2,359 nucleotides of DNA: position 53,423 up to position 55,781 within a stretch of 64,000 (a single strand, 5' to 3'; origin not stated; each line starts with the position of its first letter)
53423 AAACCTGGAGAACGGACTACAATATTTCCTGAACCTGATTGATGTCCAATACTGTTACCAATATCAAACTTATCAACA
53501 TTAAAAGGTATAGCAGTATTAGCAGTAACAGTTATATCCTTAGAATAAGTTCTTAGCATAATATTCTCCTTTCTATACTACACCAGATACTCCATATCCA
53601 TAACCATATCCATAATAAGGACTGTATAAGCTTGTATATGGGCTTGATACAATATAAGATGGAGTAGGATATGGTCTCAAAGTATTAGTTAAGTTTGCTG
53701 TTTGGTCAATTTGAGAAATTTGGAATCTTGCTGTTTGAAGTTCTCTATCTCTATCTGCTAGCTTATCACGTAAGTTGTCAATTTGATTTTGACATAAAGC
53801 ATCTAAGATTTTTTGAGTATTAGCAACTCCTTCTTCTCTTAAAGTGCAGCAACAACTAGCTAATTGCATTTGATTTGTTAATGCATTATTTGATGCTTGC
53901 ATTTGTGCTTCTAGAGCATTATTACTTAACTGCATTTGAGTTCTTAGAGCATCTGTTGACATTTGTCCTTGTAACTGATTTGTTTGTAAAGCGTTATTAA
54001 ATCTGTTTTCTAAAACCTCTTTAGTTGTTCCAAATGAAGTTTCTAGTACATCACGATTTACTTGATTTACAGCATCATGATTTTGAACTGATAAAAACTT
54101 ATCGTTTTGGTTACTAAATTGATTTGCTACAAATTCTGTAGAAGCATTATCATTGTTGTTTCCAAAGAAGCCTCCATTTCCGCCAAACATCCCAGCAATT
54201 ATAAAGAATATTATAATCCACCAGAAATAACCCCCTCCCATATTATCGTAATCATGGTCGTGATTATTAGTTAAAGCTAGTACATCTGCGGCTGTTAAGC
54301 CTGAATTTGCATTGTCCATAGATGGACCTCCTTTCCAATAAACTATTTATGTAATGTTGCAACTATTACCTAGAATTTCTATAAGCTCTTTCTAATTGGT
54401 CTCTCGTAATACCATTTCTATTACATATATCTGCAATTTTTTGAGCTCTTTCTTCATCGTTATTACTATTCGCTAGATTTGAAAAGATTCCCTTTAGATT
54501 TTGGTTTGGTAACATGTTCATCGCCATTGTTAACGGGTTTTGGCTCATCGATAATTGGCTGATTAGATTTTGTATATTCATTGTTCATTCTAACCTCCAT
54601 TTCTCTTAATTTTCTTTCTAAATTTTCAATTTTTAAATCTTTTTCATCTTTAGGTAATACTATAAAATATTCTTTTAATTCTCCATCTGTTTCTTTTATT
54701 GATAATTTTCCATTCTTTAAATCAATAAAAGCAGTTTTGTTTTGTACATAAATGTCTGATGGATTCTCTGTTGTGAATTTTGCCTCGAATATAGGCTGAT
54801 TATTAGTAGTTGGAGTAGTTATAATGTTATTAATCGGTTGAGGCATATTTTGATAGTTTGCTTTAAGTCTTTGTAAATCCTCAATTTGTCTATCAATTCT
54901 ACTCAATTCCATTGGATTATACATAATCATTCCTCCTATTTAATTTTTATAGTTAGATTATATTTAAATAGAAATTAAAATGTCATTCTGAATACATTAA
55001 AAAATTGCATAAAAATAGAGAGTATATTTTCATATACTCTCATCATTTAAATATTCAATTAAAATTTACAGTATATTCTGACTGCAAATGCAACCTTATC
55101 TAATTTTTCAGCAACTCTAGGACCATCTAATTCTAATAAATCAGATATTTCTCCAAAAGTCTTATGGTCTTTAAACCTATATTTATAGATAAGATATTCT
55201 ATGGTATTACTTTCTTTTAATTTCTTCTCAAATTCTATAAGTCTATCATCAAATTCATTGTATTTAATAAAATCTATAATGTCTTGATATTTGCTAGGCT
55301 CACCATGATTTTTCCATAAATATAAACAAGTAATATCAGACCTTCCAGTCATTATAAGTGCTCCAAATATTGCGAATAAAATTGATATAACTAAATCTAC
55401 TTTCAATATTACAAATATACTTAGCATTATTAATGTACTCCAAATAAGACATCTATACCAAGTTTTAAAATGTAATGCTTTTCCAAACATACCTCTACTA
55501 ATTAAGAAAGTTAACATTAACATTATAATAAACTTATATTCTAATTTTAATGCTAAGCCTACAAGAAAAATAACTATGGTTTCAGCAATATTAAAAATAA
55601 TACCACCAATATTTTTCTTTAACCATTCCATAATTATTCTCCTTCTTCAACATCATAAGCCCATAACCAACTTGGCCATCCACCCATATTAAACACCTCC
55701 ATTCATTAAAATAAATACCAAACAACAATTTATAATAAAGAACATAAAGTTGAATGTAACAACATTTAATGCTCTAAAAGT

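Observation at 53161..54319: BclA-CTD/C1q-like beta-sandwich protein paired with a Gly-rich membrane-anchored coiled-coil protein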

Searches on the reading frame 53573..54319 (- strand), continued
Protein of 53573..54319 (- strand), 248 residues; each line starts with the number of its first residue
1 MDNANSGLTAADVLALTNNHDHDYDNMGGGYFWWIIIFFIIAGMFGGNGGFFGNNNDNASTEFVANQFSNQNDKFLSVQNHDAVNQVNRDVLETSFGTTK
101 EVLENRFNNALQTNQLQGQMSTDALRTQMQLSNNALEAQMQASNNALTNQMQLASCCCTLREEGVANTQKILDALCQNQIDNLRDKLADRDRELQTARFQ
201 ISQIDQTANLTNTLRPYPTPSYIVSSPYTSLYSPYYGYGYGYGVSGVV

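Call 72: get_annotated_region(hit=H16, flank=3500)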
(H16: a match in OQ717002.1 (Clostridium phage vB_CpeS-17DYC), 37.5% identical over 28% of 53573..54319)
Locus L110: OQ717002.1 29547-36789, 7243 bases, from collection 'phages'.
description: Clostridium phage vB_CpeS-17DYC, complete genome.
organism: Clostridium phage vB_CpeS-17DYC (NCBI taxid 3038269)
taxonomy: Viruses
host: Clostridium perfringens 012; source: waste water; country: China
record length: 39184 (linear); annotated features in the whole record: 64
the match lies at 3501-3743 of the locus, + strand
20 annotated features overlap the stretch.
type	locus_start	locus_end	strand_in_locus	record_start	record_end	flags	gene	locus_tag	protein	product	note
CDS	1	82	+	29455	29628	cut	-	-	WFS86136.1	hypothetical protein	-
CDS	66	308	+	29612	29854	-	-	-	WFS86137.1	hypothetical protein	-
CDS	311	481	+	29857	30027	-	-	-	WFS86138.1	hypothetical protein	-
CDS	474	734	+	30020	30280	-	-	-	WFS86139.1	hypothetical protein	-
CDS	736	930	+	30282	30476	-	-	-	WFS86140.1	hypothetical protein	-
CDS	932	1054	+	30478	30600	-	-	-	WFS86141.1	hypothetical protein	-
CDS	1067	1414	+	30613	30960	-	-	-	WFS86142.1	hypothetical protein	-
CDS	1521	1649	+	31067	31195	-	-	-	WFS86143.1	hypothetical protein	-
CDS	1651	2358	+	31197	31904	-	-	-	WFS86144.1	antirepressor protein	-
CDS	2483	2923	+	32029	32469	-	-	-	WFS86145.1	hypothetical protein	-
CDS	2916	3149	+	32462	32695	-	-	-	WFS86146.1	hypothetical protein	-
CDS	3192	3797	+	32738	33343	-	-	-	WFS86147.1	hypothetical protein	-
CDS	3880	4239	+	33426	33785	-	-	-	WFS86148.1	hypothetical protein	-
CDS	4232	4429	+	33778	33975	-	-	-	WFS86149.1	hypothetical protein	-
CDS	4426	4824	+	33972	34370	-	-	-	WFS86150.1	hypothetical protein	-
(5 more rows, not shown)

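Call 73: get_annotated_region(hit=H10, flank=3500)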
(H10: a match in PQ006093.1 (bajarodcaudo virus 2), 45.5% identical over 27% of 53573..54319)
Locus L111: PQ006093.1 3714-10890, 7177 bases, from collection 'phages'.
description: Bajarodcaudo virus 2 isolate BGG_06_2, complete genome.
organism: bajarodcaudo virus 2 (NCBI taxid 3342781)
taxonomy: Viruses; Duplodnaviria; Heunggongvirae; Uroviricota; Caudoviricetes
host: -; source: Neotoma bryanti feces; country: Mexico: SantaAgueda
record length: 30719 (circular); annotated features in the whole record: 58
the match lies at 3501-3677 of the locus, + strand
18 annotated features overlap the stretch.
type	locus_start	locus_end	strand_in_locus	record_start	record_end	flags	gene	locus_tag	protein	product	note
CDS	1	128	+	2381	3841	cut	-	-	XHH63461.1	portal protein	-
CDS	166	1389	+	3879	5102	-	-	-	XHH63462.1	LbR YadA-like protein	-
CDS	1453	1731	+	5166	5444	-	-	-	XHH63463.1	hypothetical protein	-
CDS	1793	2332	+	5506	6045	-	-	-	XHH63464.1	hypothetical protein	-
CDS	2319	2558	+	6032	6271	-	-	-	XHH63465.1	hypothetical protein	-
CDS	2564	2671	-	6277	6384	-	-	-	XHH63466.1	hypothetical protein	-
CDS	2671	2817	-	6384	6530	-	-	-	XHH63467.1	hypothetical protein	-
CDS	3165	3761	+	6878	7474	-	-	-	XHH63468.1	hypothetical protein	-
CDS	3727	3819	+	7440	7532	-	-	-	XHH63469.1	hypothetical protein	-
CDS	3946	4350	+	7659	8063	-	-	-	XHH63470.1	hypothetical protein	-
CDS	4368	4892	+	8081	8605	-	-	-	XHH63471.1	hypothetical protein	-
CDS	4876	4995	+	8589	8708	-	-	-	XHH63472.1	hypothetical protein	-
CDS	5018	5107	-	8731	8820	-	-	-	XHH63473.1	hypothetical protein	-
CDS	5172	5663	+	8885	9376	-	-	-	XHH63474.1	hypothetical protein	-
CDS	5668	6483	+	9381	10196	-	-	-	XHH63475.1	major capsid protein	-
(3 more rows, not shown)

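Call 77: search_solved_structures(query=A4, max_evalue=10, show_alignments=2)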
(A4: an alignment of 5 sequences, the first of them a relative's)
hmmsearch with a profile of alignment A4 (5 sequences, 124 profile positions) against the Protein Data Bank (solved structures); distinct sequences matched with E-value up to 10: 3.
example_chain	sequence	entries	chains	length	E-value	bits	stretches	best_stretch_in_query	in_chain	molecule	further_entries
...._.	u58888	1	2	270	0.26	14.9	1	8-48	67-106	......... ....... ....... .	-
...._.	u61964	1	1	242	0.27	14.8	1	8-48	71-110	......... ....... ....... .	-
8asv_E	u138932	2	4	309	0.34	14.5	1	8-48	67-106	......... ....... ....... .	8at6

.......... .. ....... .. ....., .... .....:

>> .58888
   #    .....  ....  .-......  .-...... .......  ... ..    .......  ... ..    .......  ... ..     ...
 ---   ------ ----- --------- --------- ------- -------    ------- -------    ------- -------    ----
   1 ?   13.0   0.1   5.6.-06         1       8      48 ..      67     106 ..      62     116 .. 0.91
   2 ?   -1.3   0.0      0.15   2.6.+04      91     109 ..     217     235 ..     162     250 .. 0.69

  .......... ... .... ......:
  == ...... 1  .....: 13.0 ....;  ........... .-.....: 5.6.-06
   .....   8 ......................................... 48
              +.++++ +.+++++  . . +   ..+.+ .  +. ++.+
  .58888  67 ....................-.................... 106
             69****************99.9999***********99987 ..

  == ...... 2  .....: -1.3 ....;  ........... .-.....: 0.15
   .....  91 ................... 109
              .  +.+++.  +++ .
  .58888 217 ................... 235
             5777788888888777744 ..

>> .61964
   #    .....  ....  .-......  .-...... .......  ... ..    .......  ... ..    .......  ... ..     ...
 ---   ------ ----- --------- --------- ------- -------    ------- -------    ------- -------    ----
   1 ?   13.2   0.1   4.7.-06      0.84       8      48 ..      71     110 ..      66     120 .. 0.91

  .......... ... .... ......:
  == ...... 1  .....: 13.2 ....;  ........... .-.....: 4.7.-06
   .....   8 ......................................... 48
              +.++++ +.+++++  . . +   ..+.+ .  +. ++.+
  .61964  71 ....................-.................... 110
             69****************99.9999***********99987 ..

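Call 93: search_dna_similar(query=L066:5661-6110:+, collection=phages, mode=protein, max_rows=40, max_evalue=0.001)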
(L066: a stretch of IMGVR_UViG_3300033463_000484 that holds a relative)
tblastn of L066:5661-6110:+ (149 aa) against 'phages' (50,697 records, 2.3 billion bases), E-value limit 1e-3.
Records with a match: 1; places in all: 1; records where one place covers at least 80% of the query: 1.
Best place of each record, by identity: <60% 1.
By first word of the organism name: Bacteriophage 1.
By host as written in the record: - 1.
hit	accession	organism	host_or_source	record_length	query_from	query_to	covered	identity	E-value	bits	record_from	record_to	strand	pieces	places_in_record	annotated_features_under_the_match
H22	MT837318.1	Bacteriophage sp.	human fecal samples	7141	7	149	96%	31.3%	2e-14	74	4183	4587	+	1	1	record has no annotation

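Call 94: search_dna_similar(query=L011:6001-6669:+, collection=phages, mode=protein, max_rows=60, max_evalue=0.00001)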
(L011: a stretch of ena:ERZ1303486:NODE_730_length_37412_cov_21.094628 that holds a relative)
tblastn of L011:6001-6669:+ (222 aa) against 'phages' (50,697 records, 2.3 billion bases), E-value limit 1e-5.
Records with a match: 26; places in all: 26; records where one place covers at least 80% of the query: 0.
Best place of each record, by identity: <60% 26.
By first word of the organism name: Bacteriophage 10; uncultured 6; Clostridium 5; Dulem 3; bajarodcaudo 1; Bacteroides 1.
By host as written in the record: - 17; Clostridium perfringens 3; Clostridium perfringens 2589 1; Propithecus coquereli 1; Eulemur fulvus collaris 1; Varecia variegata 1; Bacteroides uniformis MB20-41 1; Clostridium perfringens JCM 1290 1.
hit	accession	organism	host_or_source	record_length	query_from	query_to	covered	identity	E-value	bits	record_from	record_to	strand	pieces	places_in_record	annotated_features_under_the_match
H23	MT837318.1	Bacteriophage sp.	human fecal samples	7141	57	222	75%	52.6%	2e-44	163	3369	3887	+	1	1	record has no annotation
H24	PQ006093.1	bajarodcaudo virus 2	Neotoma bryanti feces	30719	87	210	56%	46.0%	1e-16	84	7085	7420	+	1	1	hypothetical protein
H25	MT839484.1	Bacteriophage sp.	human fecal samples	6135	100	217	53%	47.9%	1e-17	86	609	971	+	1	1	record has no annotation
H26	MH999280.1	Clostridium phage CPD1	Clostridium perfringens 2589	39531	97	217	55%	43.2%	2e-14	77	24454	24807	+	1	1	hypothetical protein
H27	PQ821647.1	Clostridium phage HMD-PC1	Clostridium perfringens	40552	97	215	54%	43.8%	4e-11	67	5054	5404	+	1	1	hypothetical protein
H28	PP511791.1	Dulem virus 39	Propithecus coquereli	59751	75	211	62%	38.0%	6e-8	58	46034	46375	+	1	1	hypothetical protein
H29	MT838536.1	Bacteriophage sp.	human fecal samples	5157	86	215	59%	39.2%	2e-9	63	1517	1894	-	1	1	record has no annotation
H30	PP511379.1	Dulem virus 40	Eulemur fulvus collaris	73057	67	218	68%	33.1%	2e-7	57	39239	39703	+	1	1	hypothetical protein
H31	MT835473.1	Bacteriophage sp.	human fecal samples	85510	75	216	64%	35.4%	2e-9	63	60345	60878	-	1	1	record has no annotation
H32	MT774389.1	uncultured phage cr116_1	human feces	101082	70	216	66%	33.0%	4e-12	71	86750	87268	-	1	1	spike protein/glycoprotein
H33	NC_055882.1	uncultured phage cr116_1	human feces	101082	70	216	66%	33.0%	4e-12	71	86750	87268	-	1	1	spike protein/glycoprotein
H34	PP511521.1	Dulem virus 36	Varecia variegata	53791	108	215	49%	43.5%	3e-14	77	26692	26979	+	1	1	hypothetical protein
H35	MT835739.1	Bacteriophage sp.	human fecal samples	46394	75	216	64%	32.7%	3e-9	62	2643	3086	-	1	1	record has no annotation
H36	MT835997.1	Bacteriophage sp.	human fecal samples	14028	75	216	64%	32.7%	4e-7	56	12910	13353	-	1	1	record has no annotation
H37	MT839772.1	Bacteriophage sp.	human fecal samples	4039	75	216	64%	32.7%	7e-7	55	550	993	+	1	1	record has no annotation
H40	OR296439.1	Bacteroides phage C3_41T2LP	Bacteroides uniformis MB20-41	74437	67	203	62%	32.9%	3e-7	56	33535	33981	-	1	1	outer capsid protein/viral fiber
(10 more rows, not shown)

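Call 95: get_annotated_region(hit=H40, flank=5000)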
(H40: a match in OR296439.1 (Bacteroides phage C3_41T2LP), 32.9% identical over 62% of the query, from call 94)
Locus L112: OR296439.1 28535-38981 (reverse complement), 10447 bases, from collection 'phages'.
description: Bacteroides phage C3_41T2LP, complete genome.
organism: Bacteroides phage C3_41T2LP (NCBI taxid 3070809)
taxonomy: Viruses; Duplodnaviria; Heunggongvirae; Uroviricota; Caudoviricetes
host: Bacteroides uniformis MB20-41; source: phage plaques of the host; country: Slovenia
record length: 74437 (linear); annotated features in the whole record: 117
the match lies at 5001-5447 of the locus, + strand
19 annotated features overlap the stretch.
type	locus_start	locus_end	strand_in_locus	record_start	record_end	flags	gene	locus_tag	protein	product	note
CDS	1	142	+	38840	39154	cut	-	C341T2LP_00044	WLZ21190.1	hypothetical protein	-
CDS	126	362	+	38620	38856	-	-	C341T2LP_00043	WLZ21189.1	hypothetical protein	-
CDS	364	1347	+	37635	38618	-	-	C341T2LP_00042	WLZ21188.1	viral recombinase family protein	YqaJ viral recombinase family protein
CDS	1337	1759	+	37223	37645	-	-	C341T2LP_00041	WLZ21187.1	hypothetical protein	-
CDS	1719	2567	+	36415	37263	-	-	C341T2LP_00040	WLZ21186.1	RecT protein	-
CDS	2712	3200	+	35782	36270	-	-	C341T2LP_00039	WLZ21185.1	holliday junction resolvase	-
CDS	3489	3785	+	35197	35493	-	-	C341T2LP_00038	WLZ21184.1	chromosomal replication initiator protein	-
CDS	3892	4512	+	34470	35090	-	-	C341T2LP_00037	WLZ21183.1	DNA endonuclease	DNA endonuclease I-HmuI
CDS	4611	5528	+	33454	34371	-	-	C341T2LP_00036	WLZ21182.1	outer capsid protein/viral fiber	-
CDS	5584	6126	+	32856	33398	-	-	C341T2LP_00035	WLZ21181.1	hypothetical protein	-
CDS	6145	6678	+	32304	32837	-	-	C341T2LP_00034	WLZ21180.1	hypothetical protein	-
CDS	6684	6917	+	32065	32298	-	-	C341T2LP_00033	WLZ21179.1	hypothetical protein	-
CDS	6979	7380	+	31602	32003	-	-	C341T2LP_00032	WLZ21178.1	hypothetical protein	-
CDS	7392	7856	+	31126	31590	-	-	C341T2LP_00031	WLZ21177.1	PolyVal metallopeptidase superfamily domain protein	-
CDS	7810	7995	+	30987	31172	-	-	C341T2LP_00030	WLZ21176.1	hypothetical protein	-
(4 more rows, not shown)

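Call 97: search_protein_families(library=pfam, proteins=[L064:2415-3050:+, L050:3020-3484:+, L056:1507-1845:+, L052:652-1152:+, L011:4368-4640:+, L017:3639-3929:+, L112:6979-7380:+, L112:6145-6678:+, L112:5584-6126:+], max_evalue=0.01)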
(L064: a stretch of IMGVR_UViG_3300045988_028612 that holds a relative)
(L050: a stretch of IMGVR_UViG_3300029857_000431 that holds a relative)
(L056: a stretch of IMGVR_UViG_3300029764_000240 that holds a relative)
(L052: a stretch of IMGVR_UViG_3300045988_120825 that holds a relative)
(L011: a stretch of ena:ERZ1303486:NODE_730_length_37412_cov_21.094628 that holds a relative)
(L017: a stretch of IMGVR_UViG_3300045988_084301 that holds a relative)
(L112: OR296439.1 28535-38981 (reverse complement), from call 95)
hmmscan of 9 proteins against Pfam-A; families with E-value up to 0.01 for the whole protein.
L064:2415-3050:+ (211 aa): 0 families

L050:3020-3484:+ (154 aa): 0 families

L056:1507-1845:+ (112 aa): 0 families

L052:652-1152:+ (166 aa): 1 family
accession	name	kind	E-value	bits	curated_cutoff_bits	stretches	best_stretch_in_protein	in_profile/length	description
PF14301.12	DUF4376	-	2.5e-17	63.7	25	1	55-161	2-104/106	Domain of unknown function (DUF4376)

L011:4368-4640:+ (90 aa): 4 families
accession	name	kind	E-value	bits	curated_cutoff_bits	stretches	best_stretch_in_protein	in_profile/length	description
PF24073.1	DUF7365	-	0.0011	19.5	27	1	3-84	7-82/101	Coiled-coil region of unknown function (DUF7365)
PF09763.15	Sec3_CC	-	0.0024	18.1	27.1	1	29-72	17-60/133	Exocyst complex component Sec3, coiled-coil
PF04210.18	MtrG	-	0.0038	17.5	27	1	47-74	10-37/64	Tetrahydromethanopterin S-methyltransferase, subunit G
PF14362.11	DUF4407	-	0.0094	15.7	31.3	1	16-79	108-166/297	Domain of unknown function (DUF4407)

L017:3639-3929:+ (96 aa): 0 families

L112:6979-7380:+ (133 aa): 1 family
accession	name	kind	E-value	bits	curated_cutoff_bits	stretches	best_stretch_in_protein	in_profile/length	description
PF25223.1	DUF7841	-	5.3e-16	59.3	25.2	1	14-131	2-112/114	Domain of unknown function (DUF7841)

L112:6145-6678:+ (177 aa): 2 families
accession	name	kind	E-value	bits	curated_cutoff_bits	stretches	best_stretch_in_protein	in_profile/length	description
PF07426.16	Dynactin_p22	-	0.00027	21.2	25.2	1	79-168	17-113/168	Dynactin subunit p22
PF15188.11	CCDC-167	-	0.0034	18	27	1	113-173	10-70/84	Coiled-coil domain-containing protein 167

L112:5584-6126:+ (180 aa): 0 families

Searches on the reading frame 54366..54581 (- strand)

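Call 3: search_protein_families(library=pfam, proteins=[window:54366-54581:-], max_evalue=1)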
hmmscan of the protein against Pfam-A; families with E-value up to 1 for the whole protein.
window:54366-54581:- (71 aa): 4 families
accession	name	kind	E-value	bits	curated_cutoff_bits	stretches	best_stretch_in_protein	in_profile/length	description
PF22764.1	E217_Gp32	-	0.018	15.1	27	1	13-55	57-99/144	Tail fiber protein gp32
PF21698.3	Spo16_C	-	0.032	14.4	27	1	49-64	12-27/43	Spo16 protein, C-terminal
PF16418.11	CNOT1_HEAT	-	0.073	13.6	27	1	3-63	4-65/150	CCR4-NOT transcription complex subunit 1 HEAT repeat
PF01323.26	DSBA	-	0.17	12.1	25.6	1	20-69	96-145/191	DSBA-like thioredoxin domain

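Call 4: search_protein_families(library=phrogs, proteins=[window:54366-54581:-], max_evalue=1)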
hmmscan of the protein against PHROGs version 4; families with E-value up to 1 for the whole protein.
window:54366-54581:- (71 aa): 1 family
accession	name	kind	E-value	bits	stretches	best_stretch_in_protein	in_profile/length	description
phrog_4779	-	transcription regulation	0.29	12.7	1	45-63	3-21/98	transcriptional regulator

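Call 48: search_protein_families(library=ncbifam, proteins=[window:54366-54581:-], max_evalue=1)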
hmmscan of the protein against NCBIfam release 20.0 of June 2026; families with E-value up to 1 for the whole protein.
window:54366-54581:- (71 aa): 0 families

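Call 69: search_protein_families(library=padloc, proteins=[window:54366-54581:-], max_evalue=0.01)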
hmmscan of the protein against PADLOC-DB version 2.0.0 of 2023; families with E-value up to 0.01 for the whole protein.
window:54366-54581:- (71 aa): 0 families

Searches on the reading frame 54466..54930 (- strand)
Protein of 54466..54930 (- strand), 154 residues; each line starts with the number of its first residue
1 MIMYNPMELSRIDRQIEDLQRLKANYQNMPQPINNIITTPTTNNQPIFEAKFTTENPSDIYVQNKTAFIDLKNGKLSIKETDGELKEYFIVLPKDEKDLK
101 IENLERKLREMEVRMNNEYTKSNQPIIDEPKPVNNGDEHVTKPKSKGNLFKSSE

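Call 3: search_protein_families(library=pfam, proteins=[window:54466-54930:-], max_evalue=1)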
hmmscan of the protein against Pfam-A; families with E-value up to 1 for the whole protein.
window:54466-54930:- (154 aa): 1 family
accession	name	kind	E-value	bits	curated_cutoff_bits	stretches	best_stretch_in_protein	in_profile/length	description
PF11629.13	Mst1_SARAH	-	0.62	10.6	23.1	0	9-38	16-46/48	C terminal SARAH domain of Mst1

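Call 4: search_protein_families(library=phrogs, proteins=[window:54466-54930:-], max_evalue=1)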
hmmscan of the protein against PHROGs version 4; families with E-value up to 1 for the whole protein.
window:54466-54930:- (154 aa): 2 families
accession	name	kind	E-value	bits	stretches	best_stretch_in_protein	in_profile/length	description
phrog_7773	-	unknown function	0.028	15.3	0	7-25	9-27/53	-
phrog_8657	-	unknown function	0.28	11.6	1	78-124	44-90/220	-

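Call 48: search_protein_families(library=ncbifam, proteins=[window:54466-54930:-], max_evalue=1)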
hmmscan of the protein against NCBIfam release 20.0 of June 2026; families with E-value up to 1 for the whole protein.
window:54466-54930:- (154 aa): 0 families

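Call 69: search_protein_families(library=padloc, proteins=[window:54466-54930:-], max_evalue=0.01)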
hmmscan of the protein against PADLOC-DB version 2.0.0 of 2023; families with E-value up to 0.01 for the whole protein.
window:54466-54930:- (154 aa): 0 families

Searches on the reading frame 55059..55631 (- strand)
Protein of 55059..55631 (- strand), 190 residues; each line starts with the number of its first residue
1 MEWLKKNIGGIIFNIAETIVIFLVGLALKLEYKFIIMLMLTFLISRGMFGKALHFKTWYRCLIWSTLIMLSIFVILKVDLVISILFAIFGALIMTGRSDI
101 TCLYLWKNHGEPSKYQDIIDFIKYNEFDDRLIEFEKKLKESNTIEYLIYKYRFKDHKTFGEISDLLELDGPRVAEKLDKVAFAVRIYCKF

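Call 3: search_protein_families(library=pfam, proteins=[window:55059-55631:-], max_evalue=1)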
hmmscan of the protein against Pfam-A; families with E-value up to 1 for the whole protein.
window:55059-55631:- (190 aa): 1 family
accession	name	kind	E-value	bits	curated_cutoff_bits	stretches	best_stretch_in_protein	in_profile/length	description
PF04647.20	AgrB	-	0.00087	19.1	23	1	11-90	29-107/185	Accessory gene regulator B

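Call 4: search_protein_families(library=phrogs, proteins=[window:55059-55631:-], max_evalue=1)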
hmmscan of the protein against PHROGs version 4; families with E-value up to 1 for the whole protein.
window:55059-55631:- (190 aa): 1 family
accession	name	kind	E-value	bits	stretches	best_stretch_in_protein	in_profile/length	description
phrog_29433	-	unknown function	0.27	12.1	1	148-181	31-64/132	-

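Call 69: search_protein_families(library=padloc, proteins=[window:55059-55631:-], max_evalue=0.01)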
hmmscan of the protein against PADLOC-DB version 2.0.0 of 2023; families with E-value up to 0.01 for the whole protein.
window:55059-55631:- (190 aa): 0 families
